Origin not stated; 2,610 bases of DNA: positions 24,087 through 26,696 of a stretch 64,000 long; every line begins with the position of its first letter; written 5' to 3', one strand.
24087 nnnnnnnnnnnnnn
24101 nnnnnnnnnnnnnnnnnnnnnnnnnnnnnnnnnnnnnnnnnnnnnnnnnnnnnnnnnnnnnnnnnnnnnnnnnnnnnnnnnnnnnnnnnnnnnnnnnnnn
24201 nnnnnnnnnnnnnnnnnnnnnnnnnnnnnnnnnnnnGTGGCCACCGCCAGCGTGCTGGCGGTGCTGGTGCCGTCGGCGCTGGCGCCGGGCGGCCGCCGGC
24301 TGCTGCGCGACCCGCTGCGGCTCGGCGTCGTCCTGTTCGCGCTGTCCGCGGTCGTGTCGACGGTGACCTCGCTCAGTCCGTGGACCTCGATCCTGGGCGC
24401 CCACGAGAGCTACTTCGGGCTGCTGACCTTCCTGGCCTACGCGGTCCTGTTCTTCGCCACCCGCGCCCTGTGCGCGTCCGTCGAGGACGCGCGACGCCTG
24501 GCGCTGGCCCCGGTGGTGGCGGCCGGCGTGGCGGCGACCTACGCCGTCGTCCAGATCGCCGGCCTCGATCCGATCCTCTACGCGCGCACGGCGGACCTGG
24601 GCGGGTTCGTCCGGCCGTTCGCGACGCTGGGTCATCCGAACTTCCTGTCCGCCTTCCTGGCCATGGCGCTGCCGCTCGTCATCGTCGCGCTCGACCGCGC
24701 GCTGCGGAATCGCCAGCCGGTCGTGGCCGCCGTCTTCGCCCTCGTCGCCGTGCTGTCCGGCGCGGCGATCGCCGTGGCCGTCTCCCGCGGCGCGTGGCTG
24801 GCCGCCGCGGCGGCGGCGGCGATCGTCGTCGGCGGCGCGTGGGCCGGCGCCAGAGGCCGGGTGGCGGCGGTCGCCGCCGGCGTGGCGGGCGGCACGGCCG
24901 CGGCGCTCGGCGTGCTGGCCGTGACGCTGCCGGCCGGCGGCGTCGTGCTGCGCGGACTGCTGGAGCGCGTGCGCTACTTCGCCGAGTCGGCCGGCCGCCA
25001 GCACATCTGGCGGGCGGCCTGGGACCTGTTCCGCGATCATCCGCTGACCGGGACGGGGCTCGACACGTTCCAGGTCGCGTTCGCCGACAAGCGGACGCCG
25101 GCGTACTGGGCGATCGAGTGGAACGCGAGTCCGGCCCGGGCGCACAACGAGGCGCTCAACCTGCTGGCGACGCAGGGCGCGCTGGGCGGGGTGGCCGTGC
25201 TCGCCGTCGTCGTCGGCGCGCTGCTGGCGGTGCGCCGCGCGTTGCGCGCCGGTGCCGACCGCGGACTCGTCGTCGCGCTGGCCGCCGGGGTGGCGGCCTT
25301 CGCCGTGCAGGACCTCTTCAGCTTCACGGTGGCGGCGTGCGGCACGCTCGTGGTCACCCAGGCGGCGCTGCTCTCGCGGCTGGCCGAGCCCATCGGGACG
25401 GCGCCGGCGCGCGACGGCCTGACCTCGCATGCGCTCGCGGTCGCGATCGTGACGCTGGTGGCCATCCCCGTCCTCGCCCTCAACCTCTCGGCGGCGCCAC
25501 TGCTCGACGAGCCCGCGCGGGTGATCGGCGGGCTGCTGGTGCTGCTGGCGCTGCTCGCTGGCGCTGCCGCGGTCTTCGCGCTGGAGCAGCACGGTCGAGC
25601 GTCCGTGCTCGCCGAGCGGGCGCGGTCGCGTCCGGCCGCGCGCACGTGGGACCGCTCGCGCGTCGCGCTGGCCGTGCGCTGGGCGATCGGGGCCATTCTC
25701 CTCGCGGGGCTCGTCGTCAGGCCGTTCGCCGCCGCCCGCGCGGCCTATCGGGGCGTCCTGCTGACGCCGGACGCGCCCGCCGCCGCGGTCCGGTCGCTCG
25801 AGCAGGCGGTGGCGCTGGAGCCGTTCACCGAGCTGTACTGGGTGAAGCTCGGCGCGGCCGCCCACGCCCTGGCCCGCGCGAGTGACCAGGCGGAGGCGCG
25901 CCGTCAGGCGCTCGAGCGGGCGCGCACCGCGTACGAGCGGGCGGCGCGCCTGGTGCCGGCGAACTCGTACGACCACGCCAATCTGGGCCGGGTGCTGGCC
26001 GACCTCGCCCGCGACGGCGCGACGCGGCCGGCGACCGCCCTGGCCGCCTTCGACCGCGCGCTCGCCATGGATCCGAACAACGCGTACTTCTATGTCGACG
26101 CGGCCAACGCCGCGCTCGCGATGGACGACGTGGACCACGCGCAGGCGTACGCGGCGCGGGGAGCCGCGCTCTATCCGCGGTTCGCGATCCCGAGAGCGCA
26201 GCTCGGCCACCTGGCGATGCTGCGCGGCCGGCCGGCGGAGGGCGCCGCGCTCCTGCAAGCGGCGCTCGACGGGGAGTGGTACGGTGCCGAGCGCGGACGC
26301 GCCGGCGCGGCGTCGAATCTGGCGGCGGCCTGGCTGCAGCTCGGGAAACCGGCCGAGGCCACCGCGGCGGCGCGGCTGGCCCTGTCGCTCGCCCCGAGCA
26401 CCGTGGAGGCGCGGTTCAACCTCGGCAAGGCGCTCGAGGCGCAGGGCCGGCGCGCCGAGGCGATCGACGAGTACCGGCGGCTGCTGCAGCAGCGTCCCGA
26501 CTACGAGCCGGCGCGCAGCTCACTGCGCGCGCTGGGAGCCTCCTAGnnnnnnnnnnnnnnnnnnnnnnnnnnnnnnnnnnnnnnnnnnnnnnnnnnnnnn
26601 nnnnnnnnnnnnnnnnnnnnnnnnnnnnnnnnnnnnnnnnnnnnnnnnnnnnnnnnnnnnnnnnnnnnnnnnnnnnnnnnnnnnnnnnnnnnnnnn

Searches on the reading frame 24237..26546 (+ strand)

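Call 33: search_protein_families(library=pfam, proteins=[window:24237-26546:+], max_evalue=0.001)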
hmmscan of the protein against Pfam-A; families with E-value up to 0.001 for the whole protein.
window:24237-26546:+ (769 aa): 10 families
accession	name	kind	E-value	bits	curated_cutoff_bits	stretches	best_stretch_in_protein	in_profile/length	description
PF04932.20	Wzy_C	-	2.4e-15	57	31.7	1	169-321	1-148/149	O-Antigen ligase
PF07719.23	TPR_2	-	2.9e-12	46.1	27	1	724-756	2-34/34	Tetratricopeptide repeat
PF13414.12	TPR_11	-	7.1e-10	38.9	26.8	0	713-737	18-42/42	TPR repeat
PF14559.12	TPR_19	-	1.1e-07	32.5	25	2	700-765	2-66/68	Tetratricopeptide repeat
PF00515.34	TPR_1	-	3.6e-07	30.2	27.8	0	724-756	2-34/34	Tetratricopeptide repeat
PF13432.12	TPR_16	-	1.1e-06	29.3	32.7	1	700-756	8-64/65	Tetratricopeptide repeat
PF13431.12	TPR_17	-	2.5e-06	27.8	24.4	0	604-635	1-32/34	Tetratricopeptide repeat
PF13181.12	TPR_8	-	1.5e-05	25.2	25.7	0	724-755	2-33/34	Tetratricopeptide repeat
PF13174.12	TPR_6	-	0.00026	21.9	26.3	1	724-755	1-32/33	Tetratricopeptide repeat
PF13428.12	TPR_14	-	0.00038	21.3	23.5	1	724-760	2-38/44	Tetratricopeptide repeat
